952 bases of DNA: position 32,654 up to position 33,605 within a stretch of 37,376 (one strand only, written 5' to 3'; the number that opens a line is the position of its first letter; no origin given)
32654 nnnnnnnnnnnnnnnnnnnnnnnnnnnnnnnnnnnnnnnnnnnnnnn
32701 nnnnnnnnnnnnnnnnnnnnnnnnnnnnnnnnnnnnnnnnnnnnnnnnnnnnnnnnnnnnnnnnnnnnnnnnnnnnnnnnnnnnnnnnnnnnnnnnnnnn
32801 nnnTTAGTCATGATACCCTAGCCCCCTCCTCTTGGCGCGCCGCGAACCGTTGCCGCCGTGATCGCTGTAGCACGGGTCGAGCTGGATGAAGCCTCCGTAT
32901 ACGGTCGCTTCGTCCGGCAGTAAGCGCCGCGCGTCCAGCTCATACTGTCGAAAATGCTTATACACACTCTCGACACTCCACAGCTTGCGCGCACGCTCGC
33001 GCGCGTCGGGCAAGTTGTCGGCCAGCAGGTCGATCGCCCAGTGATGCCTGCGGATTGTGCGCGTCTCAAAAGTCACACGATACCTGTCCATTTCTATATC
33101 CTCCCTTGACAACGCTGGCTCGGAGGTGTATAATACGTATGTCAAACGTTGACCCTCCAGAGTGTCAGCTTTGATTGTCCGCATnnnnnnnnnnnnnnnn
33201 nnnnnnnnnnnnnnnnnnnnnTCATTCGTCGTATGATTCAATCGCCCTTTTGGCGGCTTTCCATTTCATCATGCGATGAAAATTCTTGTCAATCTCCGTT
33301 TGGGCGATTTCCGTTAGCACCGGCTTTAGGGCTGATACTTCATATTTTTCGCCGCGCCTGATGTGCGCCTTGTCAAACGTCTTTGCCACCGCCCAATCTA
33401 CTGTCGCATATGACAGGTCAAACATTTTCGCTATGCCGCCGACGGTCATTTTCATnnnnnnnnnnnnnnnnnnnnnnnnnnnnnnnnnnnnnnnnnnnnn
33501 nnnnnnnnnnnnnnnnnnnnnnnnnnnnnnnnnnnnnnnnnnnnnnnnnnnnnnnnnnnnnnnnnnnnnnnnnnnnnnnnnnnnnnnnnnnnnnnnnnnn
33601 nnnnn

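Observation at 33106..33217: Predicted ~77-nt antisense sRNA embedded in the early lytic operon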

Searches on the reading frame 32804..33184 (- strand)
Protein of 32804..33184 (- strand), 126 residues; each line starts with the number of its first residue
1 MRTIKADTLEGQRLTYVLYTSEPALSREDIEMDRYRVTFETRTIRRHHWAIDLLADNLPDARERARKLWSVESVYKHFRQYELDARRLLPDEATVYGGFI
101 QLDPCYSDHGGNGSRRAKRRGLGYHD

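Call 14: search_protein_families(library=phrogs, proteins=[window:32804-33184:-], max_evalue=0.01)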
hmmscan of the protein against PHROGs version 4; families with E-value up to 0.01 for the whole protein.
window:32804-33184:- (126 aa): 0 families

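Call 15: search_protein_families(library=pfam, proteins=[window:32804-33184:-], max_evalue=0.01)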
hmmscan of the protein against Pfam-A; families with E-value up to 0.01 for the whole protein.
window:32804-33184:- (126 aa): 0 families

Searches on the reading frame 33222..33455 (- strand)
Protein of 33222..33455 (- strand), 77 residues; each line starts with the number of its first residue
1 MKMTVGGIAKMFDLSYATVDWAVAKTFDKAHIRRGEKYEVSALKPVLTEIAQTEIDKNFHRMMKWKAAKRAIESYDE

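Call 14: search_protein_families(library=phrogs, proteins=[window:33222-33455:-], max_evalue=0.01)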
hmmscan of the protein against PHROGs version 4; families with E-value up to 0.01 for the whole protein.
window:33222-33455:- (77 aa): 0 families

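Call 15: search_protein_families(library=pfam, proteins=[window:33222-33455:-], max_evalue=0.01)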
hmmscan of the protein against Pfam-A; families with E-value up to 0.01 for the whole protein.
window:33222-33455:- (77 aa): 0 families

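Call 16: find_related_loci(query=window:33222-33455:-, collection=viral_contigs, flank=3000)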
Query window:33222-33455:- (77 aa) in viral_contigs; peptide patterns used: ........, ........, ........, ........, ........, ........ (x = any residue, [..] = any of these).
7 stretches matched a pattern; 1 encode a relative of the query (tblastn E <= 1e-3); 1 distinct loci.
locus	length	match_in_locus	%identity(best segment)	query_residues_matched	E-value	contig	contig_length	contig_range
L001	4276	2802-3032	100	1-77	4e-51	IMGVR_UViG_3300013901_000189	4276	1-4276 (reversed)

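Call 69: search_protein_families(library=ncbifam, proteins=[window:33222-33455:-], max_evalue=0.1)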
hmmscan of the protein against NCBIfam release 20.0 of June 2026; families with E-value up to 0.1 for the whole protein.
window:33222-33455:- (77 aa): 0 families
